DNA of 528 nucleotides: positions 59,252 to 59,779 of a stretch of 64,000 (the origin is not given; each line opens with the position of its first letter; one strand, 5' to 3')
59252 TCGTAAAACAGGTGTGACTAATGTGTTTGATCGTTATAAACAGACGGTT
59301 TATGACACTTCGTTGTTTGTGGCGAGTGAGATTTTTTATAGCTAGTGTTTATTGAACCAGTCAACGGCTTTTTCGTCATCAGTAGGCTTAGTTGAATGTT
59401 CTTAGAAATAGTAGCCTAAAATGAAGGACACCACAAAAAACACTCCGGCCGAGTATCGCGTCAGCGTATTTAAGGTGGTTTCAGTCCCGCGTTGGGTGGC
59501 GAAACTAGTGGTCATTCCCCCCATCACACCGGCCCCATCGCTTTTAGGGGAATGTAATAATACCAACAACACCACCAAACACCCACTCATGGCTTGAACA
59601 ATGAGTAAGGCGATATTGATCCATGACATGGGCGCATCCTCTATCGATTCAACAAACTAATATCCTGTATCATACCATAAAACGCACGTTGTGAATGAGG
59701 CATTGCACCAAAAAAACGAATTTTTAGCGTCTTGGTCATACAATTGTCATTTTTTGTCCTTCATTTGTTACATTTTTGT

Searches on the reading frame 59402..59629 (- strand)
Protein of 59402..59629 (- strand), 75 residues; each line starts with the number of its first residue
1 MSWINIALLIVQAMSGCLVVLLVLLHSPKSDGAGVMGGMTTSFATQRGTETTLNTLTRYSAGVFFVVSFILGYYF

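Call 39: find_encoding_contigs(protein=window:59402-59629:-, flank=10000, max_places=10)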
Protein window:59402-59629:- (75 aa): 12 contigs read that carry it; 8 places shown.
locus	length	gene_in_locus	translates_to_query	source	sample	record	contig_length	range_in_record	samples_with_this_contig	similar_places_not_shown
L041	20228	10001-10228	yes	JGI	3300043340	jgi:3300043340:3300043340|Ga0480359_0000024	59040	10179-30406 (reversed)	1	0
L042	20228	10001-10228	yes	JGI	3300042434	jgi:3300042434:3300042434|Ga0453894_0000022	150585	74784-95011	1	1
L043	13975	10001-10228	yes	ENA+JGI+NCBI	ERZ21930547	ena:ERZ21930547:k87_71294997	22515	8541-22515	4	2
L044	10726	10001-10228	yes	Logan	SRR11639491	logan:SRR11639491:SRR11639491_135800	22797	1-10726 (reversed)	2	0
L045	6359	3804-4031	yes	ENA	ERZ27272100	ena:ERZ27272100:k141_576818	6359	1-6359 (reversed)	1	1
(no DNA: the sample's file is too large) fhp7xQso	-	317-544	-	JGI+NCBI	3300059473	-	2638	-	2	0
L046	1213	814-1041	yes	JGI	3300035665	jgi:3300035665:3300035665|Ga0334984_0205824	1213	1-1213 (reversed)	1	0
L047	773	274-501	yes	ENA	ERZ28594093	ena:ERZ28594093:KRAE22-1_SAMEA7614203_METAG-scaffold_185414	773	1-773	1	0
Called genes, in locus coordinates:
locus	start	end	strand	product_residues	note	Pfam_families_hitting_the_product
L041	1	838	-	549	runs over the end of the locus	-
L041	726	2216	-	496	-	-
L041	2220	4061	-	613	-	PF00005:ABC_tran, PF13555:AAA_29 (weak)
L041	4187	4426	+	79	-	PF01722:BolA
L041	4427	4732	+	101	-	PF05258:DciA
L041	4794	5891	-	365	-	PF00892:EamA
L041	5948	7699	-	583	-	-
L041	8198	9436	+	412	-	PF00890:FAD_binding_2 (faint), PF01266:DAO (weak), PF03486:HI0933_like, PF07992:Pyr_redox_2 (faint), PF13454:NAD_binding_9, PF22780:HI0933_like_1st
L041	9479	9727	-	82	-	-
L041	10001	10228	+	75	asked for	PF03840:SecG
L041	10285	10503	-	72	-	-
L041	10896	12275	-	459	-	PF05140:ResB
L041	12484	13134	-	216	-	-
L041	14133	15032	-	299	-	PF00669:Flagellin_N, PF00700:Flagellin_C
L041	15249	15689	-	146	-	PF01245:Ribosomal_L19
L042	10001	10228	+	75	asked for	PF03840:SecG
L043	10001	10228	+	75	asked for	PF03840:SecG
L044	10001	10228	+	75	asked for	PF03840:SecG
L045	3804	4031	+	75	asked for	PF03840:SecG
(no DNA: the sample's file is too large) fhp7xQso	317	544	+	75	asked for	PF03840:SecG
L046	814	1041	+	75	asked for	PF03840:SecG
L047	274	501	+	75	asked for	PF03840:SecG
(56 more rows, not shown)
